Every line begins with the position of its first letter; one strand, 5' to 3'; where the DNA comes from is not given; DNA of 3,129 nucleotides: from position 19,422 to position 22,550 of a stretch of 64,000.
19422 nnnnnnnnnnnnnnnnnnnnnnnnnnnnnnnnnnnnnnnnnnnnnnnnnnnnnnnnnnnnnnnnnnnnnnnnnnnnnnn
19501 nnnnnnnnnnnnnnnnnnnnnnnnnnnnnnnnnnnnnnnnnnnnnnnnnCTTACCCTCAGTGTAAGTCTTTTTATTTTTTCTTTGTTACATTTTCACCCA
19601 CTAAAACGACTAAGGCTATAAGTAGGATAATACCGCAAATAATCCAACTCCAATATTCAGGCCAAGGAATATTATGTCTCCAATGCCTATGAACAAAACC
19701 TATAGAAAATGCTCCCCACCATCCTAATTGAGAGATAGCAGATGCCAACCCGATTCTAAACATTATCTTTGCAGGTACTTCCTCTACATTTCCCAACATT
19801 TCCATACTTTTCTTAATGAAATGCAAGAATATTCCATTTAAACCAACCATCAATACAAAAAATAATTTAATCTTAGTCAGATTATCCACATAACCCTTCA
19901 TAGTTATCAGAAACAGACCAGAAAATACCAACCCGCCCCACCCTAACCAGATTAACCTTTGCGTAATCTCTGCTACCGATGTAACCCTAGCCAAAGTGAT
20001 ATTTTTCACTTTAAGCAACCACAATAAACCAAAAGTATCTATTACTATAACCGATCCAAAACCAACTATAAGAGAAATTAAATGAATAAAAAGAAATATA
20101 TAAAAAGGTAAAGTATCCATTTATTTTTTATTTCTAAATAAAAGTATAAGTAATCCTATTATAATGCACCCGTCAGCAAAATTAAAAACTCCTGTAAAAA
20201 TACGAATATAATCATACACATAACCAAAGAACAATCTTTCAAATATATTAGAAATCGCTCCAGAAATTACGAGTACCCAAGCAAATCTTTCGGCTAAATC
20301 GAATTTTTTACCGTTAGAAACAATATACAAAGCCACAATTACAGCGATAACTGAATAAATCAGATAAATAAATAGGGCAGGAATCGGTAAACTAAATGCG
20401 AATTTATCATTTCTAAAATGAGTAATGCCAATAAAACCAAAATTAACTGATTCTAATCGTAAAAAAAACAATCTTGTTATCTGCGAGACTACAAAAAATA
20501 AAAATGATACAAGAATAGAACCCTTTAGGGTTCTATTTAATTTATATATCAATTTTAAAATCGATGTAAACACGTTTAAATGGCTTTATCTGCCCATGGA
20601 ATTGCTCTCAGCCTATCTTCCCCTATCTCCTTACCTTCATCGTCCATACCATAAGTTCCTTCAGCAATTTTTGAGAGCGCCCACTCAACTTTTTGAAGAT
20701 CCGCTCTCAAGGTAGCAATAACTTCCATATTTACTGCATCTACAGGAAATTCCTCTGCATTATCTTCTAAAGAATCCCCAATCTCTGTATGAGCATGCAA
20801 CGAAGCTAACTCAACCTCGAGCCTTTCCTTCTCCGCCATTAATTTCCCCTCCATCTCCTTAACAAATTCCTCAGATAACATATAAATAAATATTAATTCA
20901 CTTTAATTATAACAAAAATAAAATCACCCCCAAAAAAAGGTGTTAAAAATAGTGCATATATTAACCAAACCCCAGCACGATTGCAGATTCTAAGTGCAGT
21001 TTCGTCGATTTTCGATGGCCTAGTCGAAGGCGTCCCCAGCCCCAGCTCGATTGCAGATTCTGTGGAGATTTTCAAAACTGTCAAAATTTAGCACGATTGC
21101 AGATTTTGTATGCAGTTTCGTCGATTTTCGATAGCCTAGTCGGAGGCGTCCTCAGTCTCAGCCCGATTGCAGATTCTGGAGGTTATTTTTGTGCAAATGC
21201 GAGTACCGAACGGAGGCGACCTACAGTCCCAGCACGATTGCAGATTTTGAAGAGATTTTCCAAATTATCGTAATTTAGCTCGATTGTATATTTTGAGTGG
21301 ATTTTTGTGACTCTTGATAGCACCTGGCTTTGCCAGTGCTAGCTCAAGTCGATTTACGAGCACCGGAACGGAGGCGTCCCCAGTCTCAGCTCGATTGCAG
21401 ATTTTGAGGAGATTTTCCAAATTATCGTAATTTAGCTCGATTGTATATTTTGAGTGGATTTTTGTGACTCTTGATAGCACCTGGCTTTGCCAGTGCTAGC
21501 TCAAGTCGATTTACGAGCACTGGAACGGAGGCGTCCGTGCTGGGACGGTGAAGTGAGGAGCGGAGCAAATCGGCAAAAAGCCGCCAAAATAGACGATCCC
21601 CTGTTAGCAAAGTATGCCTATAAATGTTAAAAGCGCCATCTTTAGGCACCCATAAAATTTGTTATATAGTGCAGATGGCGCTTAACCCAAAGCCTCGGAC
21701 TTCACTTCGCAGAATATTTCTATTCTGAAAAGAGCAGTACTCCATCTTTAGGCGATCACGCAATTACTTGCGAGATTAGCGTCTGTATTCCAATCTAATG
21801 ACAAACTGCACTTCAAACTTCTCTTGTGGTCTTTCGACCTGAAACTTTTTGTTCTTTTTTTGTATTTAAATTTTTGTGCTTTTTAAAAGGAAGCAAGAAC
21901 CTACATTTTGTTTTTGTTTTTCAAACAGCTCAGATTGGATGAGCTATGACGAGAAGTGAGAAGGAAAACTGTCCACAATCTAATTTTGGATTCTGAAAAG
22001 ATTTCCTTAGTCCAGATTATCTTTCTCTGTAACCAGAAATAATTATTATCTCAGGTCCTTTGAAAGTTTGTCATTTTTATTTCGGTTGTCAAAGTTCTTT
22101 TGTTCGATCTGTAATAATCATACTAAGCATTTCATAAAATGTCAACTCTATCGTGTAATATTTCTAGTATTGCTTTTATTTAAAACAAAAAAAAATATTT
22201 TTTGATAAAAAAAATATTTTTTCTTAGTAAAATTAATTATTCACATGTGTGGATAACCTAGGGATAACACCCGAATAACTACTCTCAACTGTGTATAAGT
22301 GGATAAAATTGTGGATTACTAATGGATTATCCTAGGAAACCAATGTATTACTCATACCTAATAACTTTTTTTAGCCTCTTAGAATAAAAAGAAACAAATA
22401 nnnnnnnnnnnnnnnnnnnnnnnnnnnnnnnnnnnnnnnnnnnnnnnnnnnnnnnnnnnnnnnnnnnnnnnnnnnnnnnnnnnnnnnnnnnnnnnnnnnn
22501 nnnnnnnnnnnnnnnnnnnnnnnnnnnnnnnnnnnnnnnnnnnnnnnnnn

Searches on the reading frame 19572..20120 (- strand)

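Call 10: search_protein_families(library=pfam, proteins=[window:19572-20120:-])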
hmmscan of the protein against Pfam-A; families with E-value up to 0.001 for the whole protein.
window:19572-20120:- (182 aa): 0 families

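Call 84: search_protein_families(library=pfam, proteins=[window:19572-20120:-], max_evalue=1)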
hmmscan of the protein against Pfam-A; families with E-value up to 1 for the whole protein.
window:19572-20120:- (182 aa): 2 families
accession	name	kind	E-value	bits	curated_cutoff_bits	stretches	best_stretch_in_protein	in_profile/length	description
PF03669.18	ASTER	-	0.033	14.5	22.7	1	43-104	33-91/96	PAT complex subunit Asterix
PF19917.4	bpX1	-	0.13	12.5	27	1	22-62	9-48/82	MoxR-vWA-beta-propeller ternary system domain bpX1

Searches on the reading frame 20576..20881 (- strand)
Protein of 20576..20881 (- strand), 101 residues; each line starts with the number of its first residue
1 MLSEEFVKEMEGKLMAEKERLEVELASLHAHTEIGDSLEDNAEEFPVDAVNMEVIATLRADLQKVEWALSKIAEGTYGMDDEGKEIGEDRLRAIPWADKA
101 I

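Call 10: search_protein_families(library=pfam, proteins=[window:20576-20881:-])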
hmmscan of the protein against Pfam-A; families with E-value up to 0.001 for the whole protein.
window:20576-20881:- (101 aa): 0 families

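Call 22: find_encoding_contigs(protein=window:20576-20881:-, flank=10000, max_places=10)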
Protein window:20576-20881:- (101 aa): 7 contigs read that carry it; 4 places shown.
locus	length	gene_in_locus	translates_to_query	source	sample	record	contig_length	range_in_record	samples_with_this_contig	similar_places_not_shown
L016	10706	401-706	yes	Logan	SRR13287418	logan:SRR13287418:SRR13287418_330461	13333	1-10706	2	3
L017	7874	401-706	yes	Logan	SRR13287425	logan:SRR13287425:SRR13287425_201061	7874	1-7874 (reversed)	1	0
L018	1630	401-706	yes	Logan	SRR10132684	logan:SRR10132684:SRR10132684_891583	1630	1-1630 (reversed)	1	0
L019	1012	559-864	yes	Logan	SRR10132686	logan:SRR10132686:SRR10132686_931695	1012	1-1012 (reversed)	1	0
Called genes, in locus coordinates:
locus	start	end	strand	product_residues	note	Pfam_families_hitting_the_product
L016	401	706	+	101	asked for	-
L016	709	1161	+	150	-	PF01252:Peptidase_A8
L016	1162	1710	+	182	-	-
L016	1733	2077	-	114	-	-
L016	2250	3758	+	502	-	PF13541:ChlI, PF00493:MCM, PF00158:Sigma54_activat (faint), PF01078:Mg_chelatase, PF00004:AAA (faint), PF07728:AAA_5, PF13335:Mg_chelatase_C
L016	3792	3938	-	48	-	-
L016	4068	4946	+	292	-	PF00483:NTP_transferase, PF12804:NTP_transf_3 (weak)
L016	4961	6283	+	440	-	PF01547:SBP_bac_1, PF13416:SBP_bac_8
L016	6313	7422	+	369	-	PF18895:T4SS_pilin (weak)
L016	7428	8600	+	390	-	-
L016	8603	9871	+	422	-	PF18895:T4SS_pilin (weak)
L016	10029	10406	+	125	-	PF18895:T4SS_pilin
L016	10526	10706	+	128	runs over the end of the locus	PF18895:T4SS_pilin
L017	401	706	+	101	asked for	-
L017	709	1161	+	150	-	PF01252:Peptidase_A8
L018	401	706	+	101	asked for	-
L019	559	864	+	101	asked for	-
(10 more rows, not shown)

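Call 73: find_homologous_proteins(query=window:20576-20881:-, max_evalue=1e-10)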
Query window:20576-20881:- (101 aa): 35 proteins with E <= 1e-10 among 40 candidates.
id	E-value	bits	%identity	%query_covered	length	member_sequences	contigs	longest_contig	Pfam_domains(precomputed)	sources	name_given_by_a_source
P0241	2.6e-55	203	97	100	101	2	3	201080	-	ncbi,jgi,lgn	-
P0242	1.8e-40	155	73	100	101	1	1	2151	-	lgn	-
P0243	8.5e-39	150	68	100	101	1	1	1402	-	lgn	-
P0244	6.6e-36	140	69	100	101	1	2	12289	-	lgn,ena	-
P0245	1.1e-30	124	59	100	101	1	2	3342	-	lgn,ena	-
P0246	1.4e-30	123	58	100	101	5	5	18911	-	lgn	-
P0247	6.3e-30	121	60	100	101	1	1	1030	-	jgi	jgi:RNA polymerase-binding transcription factor DksA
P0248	9.7e-30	121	57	100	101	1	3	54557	-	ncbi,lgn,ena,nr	ncbi:MAG TPA: TraR/DksA C4-type zinc finger protein [Candidatus Doudnabacteria bacterium]|nr:TraR/Dk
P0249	9.7e-30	121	58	100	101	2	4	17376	-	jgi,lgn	jgi:RNA polymerase-binding transcription factor DksA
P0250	1.6e-29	120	60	100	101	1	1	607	-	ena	-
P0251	2.4e-29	119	57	100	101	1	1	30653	-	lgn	-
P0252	3.1e-29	119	59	100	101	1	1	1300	-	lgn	-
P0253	3.4e-29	119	57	100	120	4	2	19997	-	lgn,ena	-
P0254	4.7e-29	119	58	100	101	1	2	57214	-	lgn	-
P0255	5.4e-29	118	60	100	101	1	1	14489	-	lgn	-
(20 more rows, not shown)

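Call 74: find_encoding_contigs(protein=P0244, flank=10000, max_places=3)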
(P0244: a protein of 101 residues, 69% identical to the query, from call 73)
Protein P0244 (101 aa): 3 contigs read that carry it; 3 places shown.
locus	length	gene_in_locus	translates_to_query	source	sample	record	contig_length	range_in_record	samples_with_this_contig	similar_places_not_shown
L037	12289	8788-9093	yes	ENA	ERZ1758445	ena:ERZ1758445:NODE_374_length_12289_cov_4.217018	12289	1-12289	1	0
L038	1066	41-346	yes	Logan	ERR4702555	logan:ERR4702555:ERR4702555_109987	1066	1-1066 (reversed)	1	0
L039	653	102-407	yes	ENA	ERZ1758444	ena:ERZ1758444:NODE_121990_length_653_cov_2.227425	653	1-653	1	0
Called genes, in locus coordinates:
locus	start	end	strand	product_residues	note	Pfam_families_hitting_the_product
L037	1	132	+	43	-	?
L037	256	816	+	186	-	PF00011:HSP20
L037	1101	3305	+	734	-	PF13491:FtsK_4TM, PF17854:FtsK_alpha, PF01580:FtsK_SpoIIIE, PF09397:FtsK_gamma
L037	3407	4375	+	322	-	PF13413:HTH_25, PF09136:Glucodextran_B (weak)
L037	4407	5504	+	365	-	PF00154:RecA_N, PF06745:ATPase (weak), PF08423:Rad51, PF13481:AAA_25 (faint), PF27531:MT3502_N (weak), PF01637:ATPase_2 (weak), PF21096:RecA_C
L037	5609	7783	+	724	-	PF00929:RNase_T, PF21762:DEDDh_C (weak)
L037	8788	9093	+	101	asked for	-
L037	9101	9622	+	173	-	PF01252:Peptidase_A8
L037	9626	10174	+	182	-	-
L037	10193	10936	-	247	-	PF01978:TrmB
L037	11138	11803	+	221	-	-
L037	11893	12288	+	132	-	?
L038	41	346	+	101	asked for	-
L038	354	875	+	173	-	PF01252:Peptidase_A8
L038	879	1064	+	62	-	?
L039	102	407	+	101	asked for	-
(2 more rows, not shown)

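Call 78: find_encoding_contigs(protein=P0254, flank=10000, max_places=3)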
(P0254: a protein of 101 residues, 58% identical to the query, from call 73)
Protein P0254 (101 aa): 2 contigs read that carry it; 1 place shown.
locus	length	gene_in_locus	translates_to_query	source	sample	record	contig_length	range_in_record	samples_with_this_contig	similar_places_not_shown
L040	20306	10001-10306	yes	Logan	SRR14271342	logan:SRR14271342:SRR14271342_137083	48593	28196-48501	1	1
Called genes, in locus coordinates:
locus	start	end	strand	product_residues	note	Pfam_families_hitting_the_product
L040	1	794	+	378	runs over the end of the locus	PF06925:MGDG_synth, PF00534:Glycos_transf_1 (weak)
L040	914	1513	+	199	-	PF00011:HSP20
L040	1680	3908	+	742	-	PF13491:FtsK_4TM, PF17854:FtsK_alpha, PF01580:FtsK_SpoIIIE, PF09397:FtsK_gamma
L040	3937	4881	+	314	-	PF13413:HTH_25, PF09136:Glucodextran_B (weak)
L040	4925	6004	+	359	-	PF00154:RecA_N, PF06745:ATPase (faint), PF08423:Rad51, PF27531:MT3502_N (weak), PF21096:RecA_C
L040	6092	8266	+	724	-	PF00929:RNase_T, PF21762:DEDDh_C (weak)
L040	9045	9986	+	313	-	-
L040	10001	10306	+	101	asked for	-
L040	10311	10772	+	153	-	PF01252:Peptidase_A8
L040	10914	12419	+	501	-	PF05362:Lon_C, PF13541:ChlI, PF00158:Sigma54_activat (weak), PF01078:Mg_chelatase, PF07728:AAA_5, PF00493:MCM (weak), PF13335:Mg_chelatase_C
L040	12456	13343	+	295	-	PF00483:NTP_transferase, PF12804:NTP_transf_3 (weak)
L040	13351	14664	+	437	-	PF01547:SBP_bac_1, PF13416:SBP_bac_8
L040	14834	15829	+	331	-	PF18895:T4SS_pilin (weak)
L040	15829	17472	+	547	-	PF18895:T4SS_pilin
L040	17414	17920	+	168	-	PF18895:T4SS_pilin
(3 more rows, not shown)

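Call 84: search_protein_families(library=pfam, proteins=[window:20576-20881:-], max_evalue=1)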
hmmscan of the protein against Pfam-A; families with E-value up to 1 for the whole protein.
window:20576-20881:- (101 aa): 3 families
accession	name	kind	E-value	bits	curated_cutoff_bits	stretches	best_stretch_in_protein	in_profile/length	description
PF01258.23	zf-dskA_traR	-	0.034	14.6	24.9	1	83-97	10-24/36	Prokaryotic dksA/traR C4-type zinc finger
PF18548.6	MetOD2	-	0.037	14.4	30.6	0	65-94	34-63/88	Metanogen output domain 2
PF16159.10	FOXP-CC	-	0.25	12.3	28.9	0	5-23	45-63/69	FOXP coiled-coil domain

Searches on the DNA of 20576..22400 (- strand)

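Call 12: search_rna_families(source=window, start=20800, end=22400, threshold=evalue, max_evalue=10)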
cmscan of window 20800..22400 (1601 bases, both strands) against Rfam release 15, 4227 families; matches with E-value up to 10: 3.
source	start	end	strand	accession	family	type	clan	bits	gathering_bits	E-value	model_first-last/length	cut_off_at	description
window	21626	21751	-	RF04179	BTnc049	Gene; sRNA;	-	19.4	81.9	2.5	1-111/111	no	Bacteroides sRNA BTnc049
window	20909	20943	+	RF01675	CrcZ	Gene; sRNA;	-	9.4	95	9.3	1-398/398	no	Pseudomonas sRNA CrcZ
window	21823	21901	-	RF00023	tmRNA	Gene;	CL00001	8.8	47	0.59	56-140/374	no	transfer-messenger RNA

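Call 77: search_rna_families(sources=[L037], threshold=evalue, max_evalue=1)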
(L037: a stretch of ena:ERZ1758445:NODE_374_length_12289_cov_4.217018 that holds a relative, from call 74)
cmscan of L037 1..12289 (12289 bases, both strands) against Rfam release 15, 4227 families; matches with E-value up to 1: 3.
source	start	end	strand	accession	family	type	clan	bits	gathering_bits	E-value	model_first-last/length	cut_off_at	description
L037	315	377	+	RF01516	v-snoRNA-1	Gene; snRNA; snoRNA; CD-box;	-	22.3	75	0.83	1-65/65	no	Human herpesvirus 1 small nucleolar RNA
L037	10101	10198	+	RF00512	Leu_leader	Cis-reg; leader;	-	21.9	50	0.86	1-148/148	no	Leucine operon leader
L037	818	867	+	RF02606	AbsR28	Gene; sRNA;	-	21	50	0.45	1-180/180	no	Acinetobacter sRNA 28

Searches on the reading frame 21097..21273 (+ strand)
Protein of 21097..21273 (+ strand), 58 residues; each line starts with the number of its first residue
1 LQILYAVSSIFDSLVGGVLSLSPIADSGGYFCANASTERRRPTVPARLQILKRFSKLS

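Call 84: search_protein_families(library=pfam, proteins=[window:21097-21273:+], max_evalue=1)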
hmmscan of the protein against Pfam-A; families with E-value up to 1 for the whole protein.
window:21097-21273:+ (58 aa): 0 families

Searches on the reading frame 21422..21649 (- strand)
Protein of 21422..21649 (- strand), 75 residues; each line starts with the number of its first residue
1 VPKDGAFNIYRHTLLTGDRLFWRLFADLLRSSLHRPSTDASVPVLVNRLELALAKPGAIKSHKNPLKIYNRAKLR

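Call 84: search_protein_families(library=pfam, proteins=[window:21422-21649:-], max_evalue=1)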
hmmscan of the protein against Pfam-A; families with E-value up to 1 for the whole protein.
window:21422-21649:- (75 aa): 2 families
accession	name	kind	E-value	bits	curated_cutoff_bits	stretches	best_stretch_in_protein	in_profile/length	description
PF04130.18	GCP_C_terminal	-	0.015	15.2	25.8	1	7-64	5-64/309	Gamma tubulin complex component C-terminal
PF21969.2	MGS_GT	-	0.3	10.9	27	1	27-59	123-155/239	Mannosylglycerate synthase, GT domain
